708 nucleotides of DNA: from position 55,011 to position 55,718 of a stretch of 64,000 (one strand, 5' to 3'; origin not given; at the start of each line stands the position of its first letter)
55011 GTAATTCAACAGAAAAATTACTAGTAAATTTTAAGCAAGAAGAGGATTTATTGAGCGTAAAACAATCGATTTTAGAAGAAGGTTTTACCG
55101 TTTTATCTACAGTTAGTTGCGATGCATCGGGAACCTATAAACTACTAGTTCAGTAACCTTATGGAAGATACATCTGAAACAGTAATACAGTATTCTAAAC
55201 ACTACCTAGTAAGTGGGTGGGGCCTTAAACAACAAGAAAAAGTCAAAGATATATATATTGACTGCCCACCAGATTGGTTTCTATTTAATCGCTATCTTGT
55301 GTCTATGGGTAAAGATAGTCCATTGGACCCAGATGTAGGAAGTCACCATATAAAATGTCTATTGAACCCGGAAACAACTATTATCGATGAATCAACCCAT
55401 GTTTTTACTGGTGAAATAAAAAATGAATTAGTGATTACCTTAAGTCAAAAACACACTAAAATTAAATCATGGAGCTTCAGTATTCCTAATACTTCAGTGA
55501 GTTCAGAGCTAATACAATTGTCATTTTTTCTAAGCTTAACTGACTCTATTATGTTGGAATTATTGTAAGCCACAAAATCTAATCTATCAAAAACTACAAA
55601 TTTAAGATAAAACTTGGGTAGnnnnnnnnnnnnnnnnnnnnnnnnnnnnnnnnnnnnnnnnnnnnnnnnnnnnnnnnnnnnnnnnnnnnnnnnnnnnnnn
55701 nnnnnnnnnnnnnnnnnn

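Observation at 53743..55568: Rrf2 regulator, atypical ThiF/MoeB E1-like enzyme and unknown 135-aa protein directly upstream of the T2SS operon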

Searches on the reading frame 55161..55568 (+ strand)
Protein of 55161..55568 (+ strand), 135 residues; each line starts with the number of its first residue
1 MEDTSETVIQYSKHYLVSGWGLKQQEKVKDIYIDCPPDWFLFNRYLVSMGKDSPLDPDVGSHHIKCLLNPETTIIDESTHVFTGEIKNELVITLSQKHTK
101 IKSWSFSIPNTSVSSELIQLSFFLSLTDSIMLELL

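Call 3: search_protein_families(library=pfam, proteins=[window:55161-55568:+], max_evalue=0.1)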
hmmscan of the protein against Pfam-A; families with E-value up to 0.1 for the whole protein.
window:55161-55568:+ (135 aa): 0 families

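Call 4: search_protein_families(library=ncbifam, proteins=[window:55161-55568:+], max_evalue=0.1)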
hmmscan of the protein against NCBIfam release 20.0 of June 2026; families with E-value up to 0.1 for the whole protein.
window:55161-55568:+ (135 aa): 0 families

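Call 9: find_homologous_proteins(query=window:55161-55568:+, max_evalue=0.01)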
Query window:55161-55568:+ (135 aa): 2 proteins with E <= 0.01 among 11 candidates.
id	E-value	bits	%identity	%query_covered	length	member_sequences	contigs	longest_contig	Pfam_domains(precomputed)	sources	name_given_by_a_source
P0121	1.5e-84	298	100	100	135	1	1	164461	-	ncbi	-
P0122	1.0e-17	82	40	90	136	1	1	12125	-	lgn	-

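Call 10: find_encoding_contigs(protein=P0122, flank=6000, max_places=3)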
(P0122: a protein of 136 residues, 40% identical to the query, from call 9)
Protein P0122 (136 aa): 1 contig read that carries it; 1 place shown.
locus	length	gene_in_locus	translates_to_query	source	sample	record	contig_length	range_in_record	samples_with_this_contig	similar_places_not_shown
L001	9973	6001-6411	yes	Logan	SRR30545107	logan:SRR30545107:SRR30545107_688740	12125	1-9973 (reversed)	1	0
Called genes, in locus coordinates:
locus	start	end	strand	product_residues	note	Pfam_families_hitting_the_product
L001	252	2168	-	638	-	PF01807:Zn_ribbon_DnaG, PF08275:DNAG_N, PF01751:Toprim, PF13155:Toprim_2, PF13362:Toprim_3 (weak), PF13662:Toprim_4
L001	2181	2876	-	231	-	PF14344:DUF4397 (weak)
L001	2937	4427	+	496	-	PF13512:TPR_18, PF13525:YfiO, PF13174:TPR_6 (faint)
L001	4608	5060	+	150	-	PF02082:Rrf2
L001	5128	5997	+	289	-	PF00899:ThiF, PF01206:TusA (weak)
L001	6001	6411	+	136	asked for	-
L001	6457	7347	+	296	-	PF11356:T2SSC, PF13180:PDZ_2 (faint)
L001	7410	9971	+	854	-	?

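Call 27: search_protein_families(library=pfam, proteins=[window:55161-55565:+, L001:6001-6408:+], max_evalue=10)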
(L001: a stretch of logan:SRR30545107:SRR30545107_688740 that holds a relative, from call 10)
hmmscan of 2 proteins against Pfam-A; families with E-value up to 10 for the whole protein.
window:55161-55565:+ (135 aa): 0 families

L001:6001-6408:+ (136 aa): 1 family
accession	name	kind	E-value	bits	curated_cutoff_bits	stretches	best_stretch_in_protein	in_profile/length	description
PF14217.11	DUF4327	-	0.15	12.7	27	1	10-49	5-45/67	Domain of unknown function (DUF4327)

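Call 29: find_homologous_proteins(query=A3, max_evalue=0.01)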
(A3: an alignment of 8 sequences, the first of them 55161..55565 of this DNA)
Query A3 (8 sequences) (135 aa, profile of the alignment): 11 proteins with E <= 0.01 among 2554 candidates.
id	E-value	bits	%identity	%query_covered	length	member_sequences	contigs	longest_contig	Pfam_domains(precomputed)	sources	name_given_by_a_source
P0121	1.6e-49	186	100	100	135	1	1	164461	-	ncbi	-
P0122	1.0e-48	183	40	90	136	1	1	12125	-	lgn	-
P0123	4.4e-33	132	32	30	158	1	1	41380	-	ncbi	-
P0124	3.0e-29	120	24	16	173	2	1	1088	-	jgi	-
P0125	1.5e-26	111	28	78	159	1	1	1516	-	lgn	-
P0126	1.1e-19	89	27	30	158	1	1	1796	-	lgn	-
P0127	3.0e-13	68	-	-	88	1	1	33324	-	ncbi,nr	ncbi:MAG: hypothetical protein JNK82_34895 [Myxococcaceae bacterium]|nr:hypothetical protein [Myxoco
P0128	1.9e-10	59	32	37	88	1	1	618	-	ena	-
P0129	2.8e-10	59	36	35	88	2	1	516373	-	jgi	-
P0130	2.0e-8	53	35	30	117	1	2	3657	-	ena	-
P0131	2.1e-8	52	-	-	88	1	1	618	-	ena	-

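Call 40: search_protein_representatives(alignment_id=A4)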
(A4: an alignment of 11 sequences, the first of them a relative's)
Query: 11 sequences, 133 profile positions. Proteins with E-value up to 0.001 (for the whole library): 1299; up to 1e-10: 26; up to 1e-30: 4. The best 150 are listed.
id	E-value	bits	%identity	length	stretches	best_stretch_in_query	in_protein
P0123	5.7e-42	159.5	-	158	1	1-122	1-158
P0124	1.8e-37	144.9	-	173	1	3-133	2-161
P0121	3.7e-37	144.0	-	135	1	3-133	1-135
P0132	1.3e-35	139.0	-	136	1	1-133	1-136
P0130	8.6e-20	87.7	-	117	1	3-122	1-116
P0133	6.1e-19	85.0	-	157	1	4-104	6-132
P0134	2.2e-16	76.7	-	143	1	5-133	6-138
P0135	9.5e-16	74.7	-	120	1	3-95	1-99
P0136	2.2e-15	73.5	-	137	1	6-131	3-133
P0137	2.1e-14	70.3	-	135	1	7-133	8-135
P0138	4.6e-14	69.2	-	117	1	1-92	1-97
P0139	1.4e-13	67.7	-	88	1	3-118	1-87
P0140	2.8e-13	66.7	-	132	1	3-89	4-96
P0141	1.1e-12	64.8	-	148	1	6-133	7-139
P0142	2.3e-12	63.7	-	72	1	1-57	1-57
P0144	8.6e-12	61.9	-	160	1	2-76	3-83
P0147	1.6e-11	61.0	-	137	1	3-118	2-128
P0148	1.7e-11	60.9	-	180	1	4-72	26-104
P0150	4.4e-11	59.5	-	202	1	3-57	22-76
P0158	3.0e-10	56.8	-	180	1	1-71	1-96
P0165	7.0e-10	55.7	-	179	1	3-83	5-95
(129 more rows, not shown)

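Call 42: predict_structure(alignment_id=A4)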
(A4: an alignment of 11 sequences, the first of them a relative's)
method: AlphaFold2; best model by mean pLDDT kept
length: 135 residues; sequences in the alignment: 11
mean_pLDDT: 67.1   pTM: 0.64
mean pLDDT of the five models: 67.1, 64.9, 58.2, 54.6, 54.1
residues with pLDDT >= 90: 3; 70-90: 54; 50-70: 56; < 50: 22
segments of 3 or more residues with pLDDT < 50: 1-4, 6-15, 72-75, 80-83
pLDDT, mean of each block of 10 residues (from residue 1): 45 52 69 71 62 60 70 52 59 84 83 71 85 84
secondary structure, 60 per line:
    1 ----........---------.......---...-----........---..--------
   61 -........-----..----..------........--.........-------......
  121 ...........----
elements in order: H5-12 H22-28 E32-34 H40-47 E62-69 E89-96 E99-107 H115-131

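Call 43: find_encoding_contigs(protein=P0147, flank=6000, max_places=3)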
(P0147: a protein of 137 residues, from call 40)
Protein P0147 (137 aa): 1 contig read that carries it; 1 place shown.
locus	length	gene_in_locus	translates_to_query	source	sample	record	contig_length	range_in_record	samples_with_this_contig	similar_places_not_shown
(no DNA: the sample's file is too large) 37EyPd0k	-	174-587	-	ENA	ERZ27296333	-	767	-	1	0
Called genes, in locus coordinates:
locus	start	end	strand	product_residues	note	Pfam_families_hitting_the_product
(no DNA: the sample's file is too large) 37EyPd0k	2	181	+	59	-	?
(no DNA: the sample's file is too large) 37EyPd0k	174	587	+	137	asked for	-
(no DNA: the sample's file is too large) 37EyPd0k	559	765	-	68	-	?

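Call 45: list_cluster_members(proteins=[P0121, P0133, P0134, P0136, P0141, P0144, P0148, P0150, P0158, P0165])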
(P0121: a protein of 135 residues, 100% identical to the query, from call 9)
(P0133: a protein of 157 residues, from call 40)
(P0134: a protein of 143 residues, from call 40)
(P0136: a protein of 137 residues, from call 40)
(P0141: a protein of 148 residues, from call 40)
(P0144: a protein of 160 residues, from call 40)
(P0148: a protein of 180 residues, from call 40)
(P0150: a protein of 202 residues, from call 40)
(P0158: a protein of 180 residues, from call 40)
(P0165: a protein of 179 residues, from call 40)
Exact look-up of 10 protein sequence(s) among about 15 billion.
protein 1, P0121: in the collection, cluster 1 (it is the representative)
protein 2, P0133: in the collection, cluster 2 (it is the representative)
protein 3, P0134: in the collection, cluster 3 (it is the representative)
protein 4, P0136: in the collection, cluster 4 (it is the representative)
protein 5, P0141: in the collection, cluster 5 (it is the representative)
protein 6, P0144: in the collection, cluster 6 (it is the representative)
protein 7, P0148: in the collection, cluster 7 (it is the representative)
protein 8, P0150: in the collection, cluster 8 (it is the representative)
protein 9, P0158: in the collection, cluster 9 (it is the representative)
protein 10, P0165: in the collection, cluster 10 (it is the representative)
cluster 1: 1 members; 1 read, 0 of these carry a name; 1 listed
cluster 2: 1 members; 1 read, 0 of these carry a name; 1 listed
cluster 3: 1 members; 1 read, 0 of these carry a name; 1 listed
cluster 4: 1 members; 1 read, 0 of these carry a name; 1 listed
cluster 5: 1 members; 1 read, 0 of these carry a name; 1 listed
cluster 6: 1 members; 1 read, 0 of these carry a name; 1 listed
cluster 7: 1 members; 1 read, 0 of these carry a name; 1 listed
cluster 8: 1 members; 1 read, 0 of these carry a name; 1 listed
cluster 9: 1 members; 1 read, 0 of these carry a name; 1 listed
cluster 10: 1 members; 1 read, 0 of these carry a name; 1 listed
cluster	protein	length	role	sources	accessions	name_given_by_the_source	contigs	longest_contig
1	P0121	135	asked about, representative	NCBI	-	-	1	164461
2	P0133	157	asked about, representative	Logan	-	-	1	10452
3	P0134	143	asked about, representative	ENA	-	-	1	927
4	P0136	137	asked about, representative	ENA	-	-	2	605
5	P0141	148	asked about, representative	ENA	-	-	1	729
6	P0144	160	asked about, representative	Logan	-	-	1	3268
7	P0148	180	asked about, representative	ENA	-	-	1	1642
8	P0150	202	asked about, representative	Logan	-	-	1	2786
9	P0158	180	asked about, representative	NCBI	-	-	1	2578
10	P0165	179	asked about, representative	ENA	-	-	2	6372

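Call 46: find_encoding_contigs(protein=P0133, flank=8000, max_places=2)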
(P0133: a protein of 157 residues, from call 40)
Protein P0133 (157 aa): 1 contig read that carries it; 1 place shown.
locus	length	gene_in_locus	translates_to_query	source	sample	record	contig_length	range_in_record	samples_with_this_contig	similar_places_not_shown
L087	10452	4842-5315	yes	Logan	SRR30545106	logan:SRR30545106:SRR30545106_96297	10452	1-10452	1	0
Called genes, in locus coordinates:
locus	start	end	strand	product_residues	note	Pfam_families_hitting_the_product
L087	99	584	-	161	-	PF14344:DUF4397 (faint)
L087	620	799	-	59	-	-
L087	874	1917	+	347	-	PF04613:LpxD, PF21711:DCTN5 (faint), PF25084:LbH_EIF2B, PF25087:GMPPB_C, PF00132:Hexapep, PF14602:Hexapep_2 (faint), PF00132:Hexapep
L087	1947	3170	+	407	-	PF13512:TPR_18, PF13525:YfiO, PF13174:TPR_6 (faint)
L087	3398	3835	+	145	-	PF02082:Rrf2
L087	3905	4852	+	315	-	PF00899:ThiF, PF01206:TusA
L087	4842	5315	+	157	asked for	-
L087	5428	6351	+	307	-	PF11356:T2SSC, PF17820:PDZ_6 (faint)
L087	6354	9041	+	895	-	PF21305:type_II_gspD_N0, PF03958:Secretin_N, PF00263:Secretin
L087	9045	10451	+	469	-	?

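Call 47: find_encoding_contigs(protein=P0165, flank=8000, max_places=2)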
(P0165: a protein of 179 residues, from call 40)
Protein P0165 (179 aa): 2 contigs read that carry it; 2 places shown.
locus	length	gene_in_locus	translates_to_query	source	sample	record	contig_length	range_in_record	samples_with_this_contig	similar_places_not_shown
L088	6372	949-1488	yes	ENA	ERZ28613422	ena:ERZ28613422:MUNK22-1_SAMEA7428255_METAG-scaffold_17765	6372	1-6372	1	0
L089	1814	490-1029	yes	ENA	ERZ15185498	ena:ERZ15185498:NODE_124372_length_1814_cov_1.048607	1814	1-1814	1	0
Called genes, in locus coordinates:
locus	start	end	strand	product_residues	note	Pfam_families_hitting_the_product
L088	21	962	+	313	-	PF00899:ThiF, PF01206:TusA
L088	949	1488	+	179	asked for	-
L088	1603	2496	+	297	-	PF11356:T2SSC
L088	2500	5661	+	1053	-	PF21305:type_II_gspD_N0, PF03958:Secretin_N, PF00263:Secretin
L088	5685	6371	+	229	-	?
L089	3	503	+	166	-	?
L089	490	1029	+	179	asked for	-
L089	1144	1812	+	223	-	?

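Call 77: predict_structure(alignment_id=A7)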
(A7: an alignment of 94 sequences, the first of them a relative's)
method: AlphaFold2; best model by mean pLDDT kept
length: 135 residues; sequences in the alignment: 94
mean_pLDDT: 83.2   pTM: 0.77
mean pLDDT of the five models: 83.2, 82.7, 80.9, 79.2, 76.7
residues with pLDDT >= 90: 65; 70-90: 41; 50-70: 26; < 50: 3
segments of 3 or more residues with pLDDT < 50: none
pLDDT, mean of each block of 10 residues (from residue 1): 52 63 86 92 89 60 89 78 94 94 93 91 95 92
secondary structure, 60 per line:
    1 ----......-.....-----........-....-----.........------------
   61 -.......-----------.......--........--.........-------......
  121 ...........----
elements in order: H5-10 H12-16 H22-29 E31-34 H40-48 E62-68 E80-86 E89-96 E99-107 H115-131

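Call 88: search_protein_families(library=padloc, proteins=[window:55161-55565:+], max_evalue=0.01)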
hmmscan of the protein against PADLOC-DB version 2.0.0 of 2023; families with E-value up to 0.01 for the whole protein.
window:55161-55565:+ (135 aa): 0 families

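Call 92: fold_search(model_id=the predicted structure, library=pdb)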
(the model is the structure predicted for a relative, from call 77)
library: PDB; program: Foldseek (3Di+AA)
matches with E <= 10: 742; with E <= 0.001: 0
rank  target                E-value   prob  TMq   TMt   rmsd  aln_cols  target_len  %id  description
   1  2i5b_C                3.9e-02  0.89  0.32  0.18   5.3        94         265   10  The crystal structure of an ADP complex of Bacillus subtilis pyridoxal kinase provides evidence for the parralel emerg (released 2006-09-19)
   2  2i5b_A                4.4e-02  0.90  0.33  0.18   5.0        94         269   10  The crystal structure of an ADP complex of Bacillus subtilis pyridoxal kinase provides evidence for the parralel emerg (released 2006-09-19)
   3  1y8r_A                4.4e-02  0.66  0.46  0.22  15.8       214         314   11  SUMO E1 ACTIVATING ENZYME SAE1-SAE2-SUMO1-MG-ATP COMPLEX (released 2005-01-25)
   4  3ly9                  4.7e-02  0.63  0.34  0.18   7.3       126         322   14  Crystal structure of mutant D471N of the periplasmic domain of CadC (released 2011-02-09)
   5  2i5b_B                5.3e-02  0.85  0.32  0.19   5.3        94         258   10  The crystal structure of an ADP complex of Bacillus subtilis pyridoxal kinase provides evidence for the parralel emerg (released 2006-09-19)
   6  1u80_A                5.3e-02  0.60  0.30  0.21   5.6        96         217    8  Phosphopantothenoylcysteine synthetase from E. coli, CMP complex (released 2004-11-30)
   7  2i5b_D                6.1e-02  0.84  0.32  0.18   4.9        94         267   10  The crystal structure of an ADP complex of Bacillus subtilis pyridoxal kinase provides evidence for the parralel emerg (released 2006-09-19)
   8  3ryd_C                6.9e-02  0.51  0.31  0.19  13.4       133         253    9  Crystal structure of Ca bound IMPase family protein from Staphylococcus aureus (released 2012-01-18)
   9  8i6j_Q                9.5e-02  0.13  0.23  0.19  13.5       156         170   15  The focused refinement of CCT3-PhLP2A from TRiC-PhLP2A complex in the open state (released 2024-01-31)
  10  6aik_B                1.2e-01  0.25  0.28  0.16   8.0       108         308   12  Cab2 mutant H337A complex with phosphopantothenoyl-CMP (released 2019-03-20)
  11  6xb3_B                1.6e-01  0.66  0.23  0.15   5.8        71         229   10  Structure of AcNPV poxin in post-reactive state with Gp[2'-5']Ap[3'] (released 2020-11-25)
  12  6aim_B                1.6e-01  0.23  0.28  0.15   7.9       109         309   13  Cab2 mutant H337A complex with phosphopantothenate-cysteine (released 2019-03-20)
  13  4ct8_A                1.7e-01  0.63  0.27  0.11   3.8        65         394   11  Competence or damage-inducible protein CinA from Thermus thermophilus (released 2014-10-15)
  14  7dl2_B                1.8e-01  0.41  0.29  0.05   4.9        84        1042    7  Cryo-EM structure of human TSC complex (released 2020-12-16)
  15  5kew_E                1.9e-01  0.60  0.31  0.44   6.5       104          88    8  Vibrio parahaemolyticus VtrA/VtrC complex bound to the bile salt taurodeoxycholate (released 2016-07-20)
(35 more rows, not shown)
